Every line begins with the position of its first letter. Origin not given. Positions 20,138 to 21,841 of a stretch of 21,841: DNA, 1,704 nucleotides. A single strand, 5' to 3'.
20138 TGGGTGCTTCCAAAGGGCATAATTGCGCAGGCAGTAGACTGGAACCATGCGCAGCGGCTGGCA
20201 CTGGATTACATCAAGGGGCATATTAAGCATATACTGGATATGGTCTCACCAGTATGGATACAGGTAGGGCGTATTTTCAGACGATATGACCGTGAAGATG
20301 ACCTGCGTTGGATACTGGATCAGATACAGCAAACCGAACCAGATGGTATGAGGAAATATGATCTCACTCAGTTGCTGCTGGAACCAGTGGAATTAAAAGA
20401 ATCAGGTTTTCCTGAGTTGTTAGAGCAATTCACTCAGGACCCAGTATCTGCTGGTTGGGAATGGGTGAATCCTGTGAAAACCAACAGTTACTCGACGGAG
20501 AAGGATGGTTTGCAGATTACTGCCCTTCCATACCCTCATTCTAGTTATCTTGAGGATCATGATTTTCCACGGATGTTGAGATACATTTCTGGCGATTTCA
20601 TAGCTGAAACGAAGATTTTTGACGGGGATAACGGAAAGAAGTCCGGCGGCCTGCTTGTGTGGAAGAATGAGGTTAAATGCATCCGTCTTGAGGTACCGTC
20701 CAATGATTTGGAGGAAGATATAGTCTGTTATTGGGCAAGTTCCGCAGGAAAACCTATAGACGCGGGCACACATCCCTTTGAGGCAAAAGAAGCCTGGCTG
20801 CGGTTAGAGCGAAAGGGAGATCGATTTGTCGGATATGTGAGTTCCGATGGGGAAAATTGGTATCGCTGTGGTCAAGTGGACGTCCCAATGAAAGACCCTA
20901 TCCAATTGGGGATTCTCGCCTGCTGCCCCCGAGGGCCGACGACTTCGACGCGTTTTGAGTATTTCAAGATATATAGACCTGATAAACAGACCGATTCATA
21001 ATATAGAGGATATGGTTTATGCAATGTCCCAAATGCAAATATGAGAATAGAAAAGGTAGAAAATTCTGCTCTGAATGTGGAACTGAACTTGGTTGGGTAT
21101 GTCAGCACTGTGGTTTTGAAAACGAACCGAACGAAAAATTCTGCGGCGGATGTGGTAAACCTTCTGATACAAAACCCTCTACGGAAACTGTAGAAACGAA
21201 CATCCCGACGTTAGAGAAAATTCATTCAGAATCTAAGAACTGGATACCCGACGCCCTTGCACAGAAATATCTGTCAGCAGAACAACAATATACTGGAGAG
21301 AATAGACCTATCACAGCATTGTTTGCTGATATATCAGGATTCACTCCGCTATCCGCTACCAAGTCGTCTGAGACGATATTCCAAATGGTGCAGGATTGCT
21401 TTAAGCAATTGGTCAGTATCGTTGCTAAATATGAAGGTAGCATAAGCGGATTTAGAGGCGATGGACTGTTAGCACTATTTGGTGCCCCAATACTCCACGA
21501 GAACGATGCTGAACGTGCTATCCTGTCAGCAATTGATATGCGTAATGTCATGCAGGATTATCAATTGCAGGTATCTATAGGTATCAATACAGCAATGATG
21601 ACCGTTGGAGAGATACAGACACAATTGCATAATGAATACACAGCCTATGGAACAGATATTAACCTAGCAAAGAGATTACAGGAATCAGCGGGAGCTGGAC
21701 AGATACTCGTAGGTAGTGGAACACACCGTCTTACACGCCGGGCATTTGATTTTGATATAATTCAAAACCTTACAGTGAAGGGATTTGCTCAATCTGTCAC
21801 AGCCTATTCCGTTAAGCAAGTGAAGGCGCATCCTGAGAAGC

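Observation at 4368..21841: At least five tandem giant paralogs (ZnR-cyclase-STAND-TPR-ConA-like) behind one promoter: candidate NLR-like sensor array with cyclic-nucleotide output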

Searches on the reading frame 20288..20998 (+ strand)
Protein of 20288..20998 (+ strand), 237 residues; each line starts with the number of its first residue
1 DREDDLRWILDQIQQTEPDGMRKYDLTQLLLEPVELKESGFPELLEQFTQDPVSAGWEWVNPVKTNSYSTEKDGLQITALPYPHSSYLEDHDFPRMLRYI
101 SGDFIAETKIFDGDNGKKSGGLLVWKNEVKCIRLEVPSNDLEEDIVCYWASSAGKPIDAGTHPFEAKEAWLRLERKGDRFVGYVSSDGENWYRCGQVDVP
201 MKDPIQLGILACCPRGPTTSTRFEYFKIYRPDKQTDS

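Call 37: predict_structure(alignment_id=A2)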
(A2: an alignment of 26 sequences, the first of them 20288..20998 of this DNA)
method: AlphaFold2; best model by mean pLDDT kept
length: 237 residues; sequences in the alignment: 26
mean_pLDDT: 90.6   pTM: 0.87
mean pLDDT of the five models: 90.6, 90.2, 90.1, 89.9, 88.9
residues with pLDDT >= 90: 168; 70-90: 57; 50-70: 9; < 50: 3
segments of 3 or more residues with pLDDT < 50: 235-237
pLDDT, mean of each block of 10 residues (from residue 1): 80 87 81 87 95 96 93 95 65 94 98 94 96 91 89 91 94 97 97 96 97 89 98 63
secondary structure, 60 per line:
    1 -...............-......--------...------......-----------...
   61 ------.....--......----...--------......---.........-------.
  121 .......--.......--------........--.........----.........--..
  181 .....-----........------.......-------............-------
elements in order: H2-16 H18-23 E32-34 E41-46 E58-60 E67-71 E74-79 E95-100 E104-112 E120-127 E130-136 E145-152 E155-163 E168-176 E179-185 E191-198 E205-211 E219-230

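Call 39: fold_search(model_id=the predicted structure, library=pdb)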
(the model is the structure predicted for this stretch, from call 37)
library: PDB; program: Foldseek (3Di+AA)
matches with E <= 10: 1772; with E <= 0.001: 390
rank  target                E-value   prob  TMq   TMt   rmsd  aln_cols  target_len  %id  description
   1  6ms2                  1.3e-09  1.00  0.66  0.32   5.9       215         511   17  Crystal structure of the GH43 BlXynB protein from Bacillus licheniformis (released 2019-04-17)
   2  3o12                  3.2e-09  1.00  0.60  0.75   4.2       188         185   17  The crystal structure of a functionally unknown protein from Saccharomyces cerevisiae. (released 2010-09-15)
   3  6ms3_A                3.3e-09  1.00  0.65  0.32   6.2       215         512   16  Crystal structure of the GH43 protein BlXynB mutant (K247S) from Bacillus licheniformis (released 2019-04-17)
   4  3mep_A                3.3e-09  1.00  0.61  0.79   3.8       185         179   16  Crystal Structure of ECA2234 protein from Erwinia carotovora, Northeast Structural Genomics Consortium Target EwR44 (released 2010-04-14)
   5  6ms3_B                6.3e-09  1.00  0.65  0.32   6.1       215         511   16  Crystal structure of the GH43 protein BlXynB mutant (K247S) from Bacillus licheniformis (released 2019-04-17)
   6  3mep_B                8.6e-09  1.00  0.57  0.75   4.4       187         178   17  Crystal Structure of ECA2234 protein from Erwinia carotovora, Northeast Structural Genomics Consortium Target EwR44 (released 2010-04-14)
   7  3mep_C                8.6e-09  1.00  0.56  0.73   4.4       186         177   17  Crystal Structure of ECA2234 protein from Erwinia carotovora, Northeast Structural Genomics Consortium Target EwR44 (released 2010-04-14)
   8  9he8_A                1.9e-08  1.00  0.60  0.28   7.7       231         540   16  The molecular structure of a beta-1,4-D-xylosidase from the probiotic bacterium Levilactobacillus brevis (released 2025-01-15)
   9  1yrz_A                2.0e-08  1.00  0.61  0.30   8.4       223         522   16  Crystal structure of xylan beta-1,4-xylosidase from Bacillus Halodurans C-125 (released 2005-02-22)
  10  1yif_A                2.0e-08  1.00  0.60  0.29   8.3       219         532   16  CRYSTAL STRUCTURE OF beta-1,4-xylosidase FROM BACILLUS SUBTILIS, NEW YORK STRUCTURAL GENOMICS CONSORTIUM (released 2005-01-18)
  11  5zqx_A                2.1e-08  1.00  0.63  0.30   7.8       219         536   13  Crystal structure of beta-xylosidase mutant (E186Q) from Bacillus pumilus (released 2018-05-30)
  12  2exj_A                2.2e-08  1.00  0.56  0.27   8.7       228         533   16  Structure of the family43 beta-Xylosidase D128G mutant from geobacillus stearothermophilus in complex with xylobiose (released 2006-04-04)
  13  8uws_D                2.6e-08  1.00  0.59  0.28   8.0       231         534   15  Cryo-EM structure of an Enterobacter GH43 Beta-Xylosidase: EcXyl43 (released 2024-05-15)
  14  8uws_A                2.7e-08  1.00  0.57  0.27   9.2       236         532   16  Cryo-EM structure of an Enterobacter GH43 Beta-Xylosidase: EcXyl43 (released 2024-05-15)
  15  8uws_C                3.2e-08  1.00  0.54  0.25   7.5       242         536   13  Cryo-EM structure of an Enterobacter GH43 Beta-Xylosidase: EcXyl43 (released 2024-05-15)
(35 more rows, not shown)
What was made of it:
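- On DUF1349 / ConA-like lectin-glucanase fold: G4 model pLDDT 90.6, with hits to 3o12, 3mep, GH43 C-terminal domains and CBM66 (calls 37, 39).
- ConA-like fold, pLDDT 90.6, nearest to GH43 C-terminal domains, DUF1349 structures 3o12/3mep and CBM66 (calls 37, 39).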

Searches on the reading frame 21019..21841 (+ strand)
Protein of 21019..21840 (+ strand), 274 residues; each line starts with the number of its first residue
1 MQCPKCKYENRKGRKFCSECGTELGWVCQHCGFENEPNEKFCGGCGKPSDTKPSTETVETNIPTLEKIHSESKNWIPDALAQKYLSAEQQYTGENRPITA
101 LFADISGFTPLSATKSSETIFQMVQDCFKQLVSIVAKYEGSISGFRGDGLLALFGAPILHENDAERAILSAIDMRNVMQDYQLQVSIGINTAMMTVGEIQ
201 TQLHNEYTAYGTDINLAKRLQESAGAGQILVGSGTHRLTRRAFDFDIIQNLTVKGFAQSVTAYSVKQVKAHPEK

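Call 6: search_protein_families(library=pfam, proteins=[window:21019-21841:+], max_evalue=0.01)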
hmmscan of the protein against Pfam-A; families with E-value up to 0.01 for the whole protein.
window:21019-21841:+ (274 aa): 5 families
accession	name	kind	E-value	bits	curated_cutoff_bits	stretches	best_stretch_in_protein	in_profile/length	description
PF00211.25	Guanylate_cyc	-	5.1e-18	65.7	21.9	1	95-266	6-182/183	Adenylate and Guanylate cyclase catalytic domain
PF13240.11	Zn_Ribbon_1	-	4.4e-11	42.6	25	2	3-24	2-23/23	zinc-ribbon domain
PF12773.13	DZR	-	1.9e-10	41.1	27.3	1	3-46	1-45/45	Double zinc ribbon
PF13248.11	Zn_ribbon_3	-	0.00094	19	27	1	2-24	4-26/26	zinc-ribbon domain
PF24463.1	DUF7577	-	0.0013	18.8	28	1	25-47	2-24/27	Domain of unknown function (DUF7577)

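Call 49: find_homologous_proteins(query=window:21019-21840:+, max_evalue=1e-20)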
Query window:21019-21840:+ (274 aa): 112 proteins with E <= 1e-20 among 829 candidates.
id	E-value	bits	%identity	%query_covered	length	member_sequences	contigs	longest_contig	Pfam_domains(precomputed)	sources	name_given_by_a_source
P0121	1.2e-127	443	76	100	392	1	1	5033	PF13240.12,PF12773.14,PF24463.2,PF00211.26,PF13248.12,PF13191.13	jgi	jgi:class 3 adenylate cyclase/ribosomal protein L40E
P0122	1.2e-124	433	75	100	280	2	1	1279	PF13240.12,PF12773.14,PF00211.26,PF13248.12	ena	-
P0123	1.1e-123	430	73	100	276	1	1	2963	PF13240.12,PF12773.14,PF24463.2,PF00211.26,PF24460.2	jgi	jgi:class 3 adenylate cyclase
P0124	1.3e-121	423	72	100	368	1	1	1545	PF13240.12,PF12773.14,PF24463.2,PF00211.26,PF13248.12,PF13191.13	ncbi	ncbi:MAG: adenylate/guanylate cyclase domain-containing protein, partial [Candidatus Poribacteria ba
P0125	4.8e-116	405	70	100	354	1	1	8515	PF13240.12,PF12773.14,PF24463.2,PF00211.26,PF13248.12,PF13191.13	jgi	jgi:class 3 adenylate cyclase/ribosomal protein L40E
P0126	5.4e-116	405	71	98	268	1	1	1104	PF13240.12,PF12773.14,PF24463.2,PF00211.26,PF13248.12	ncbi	ncbi:MAG: adenylate/guanylate cyclase domain-containing protein, partial [Candidatus Poribacteria ba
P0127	1.6e-114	400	70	95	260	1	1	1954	PF13240.12,PF12773.14,PF00211.26,PF13248.12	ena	-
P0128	3.1e-109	382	63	100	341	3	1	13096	PF13240.12,PF12773.14,PF00211.26,PF13191.13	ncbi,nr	ncbi:AAA family ATPase, partial [bacterium]|nr:AAA family ATPase [bacterium]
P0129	1.5e-107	377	66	96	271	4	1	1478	PF13240.12,PF12773.14,PF00211.26,PF13248.12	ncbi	-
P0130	1.2e-102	361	63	100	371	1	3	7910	PF13240.12,PF12773.14,PF00211.26,PF13248.12,PF13191.13,PF08271.18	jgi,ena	-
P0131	1.8e-99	350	61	100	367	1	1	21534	PF13240.12,PF12773.14,PF00211.26,PF13248.12,PF13191.13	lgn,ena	-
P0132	2.2e-96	340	55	100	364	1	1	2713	PF13240.12,PF12773.14,PF00211.26,PF13248.12,PF13191.13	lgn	-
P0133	1.0e-91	325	60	92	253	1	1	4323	PF13240.12,PF12773.14,PF00211.26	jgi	-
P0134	9.3e-89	315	69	77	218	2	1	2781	PF13240.12,PF12773.14,PF24463.2,PF00211.26,PF13248.12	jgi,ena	-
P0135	3.4e-87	310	55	100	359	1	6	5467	PF13240.12,PF12773.14,PF24463.2,PF00211.26,PF24460.2,PF13248.12,PF13191.13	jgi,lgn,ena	-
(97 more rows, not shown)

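Call 50: find_encoding_contigs(protein=P0121, flank=10000, max_places=2)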
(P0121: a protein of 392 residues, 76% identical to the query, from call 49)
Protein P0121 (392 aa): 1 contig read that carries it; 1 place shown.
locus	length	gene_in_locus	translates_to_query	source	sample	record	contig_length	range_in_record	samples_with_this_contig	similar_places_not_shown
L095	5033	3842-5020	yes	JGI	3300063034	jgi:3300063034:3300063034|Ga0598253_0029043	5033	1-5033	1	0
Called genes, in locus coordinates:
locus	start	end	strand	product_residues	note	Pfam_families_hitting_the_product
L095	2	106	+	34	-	?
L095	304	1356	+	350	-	PF01408:GFO_IDH_MocA, PF22725:GFO_IDH_MocA_C3 (weak)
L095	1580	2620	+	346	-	PF04166:PdxA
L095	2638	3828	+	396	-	PF00027:cNMP_binding, PF07228:SpoIIE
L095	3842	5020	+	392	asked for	PF12773:DZR, PF13240:Zn_Ribbon_1, PF24463:DUF7577 (faint), PF13240:Zn_Ribbon_1, PF13248:Zn_ribbon_3 (weak), PF00211:Guanylate_cyc, PF13191:AAA_16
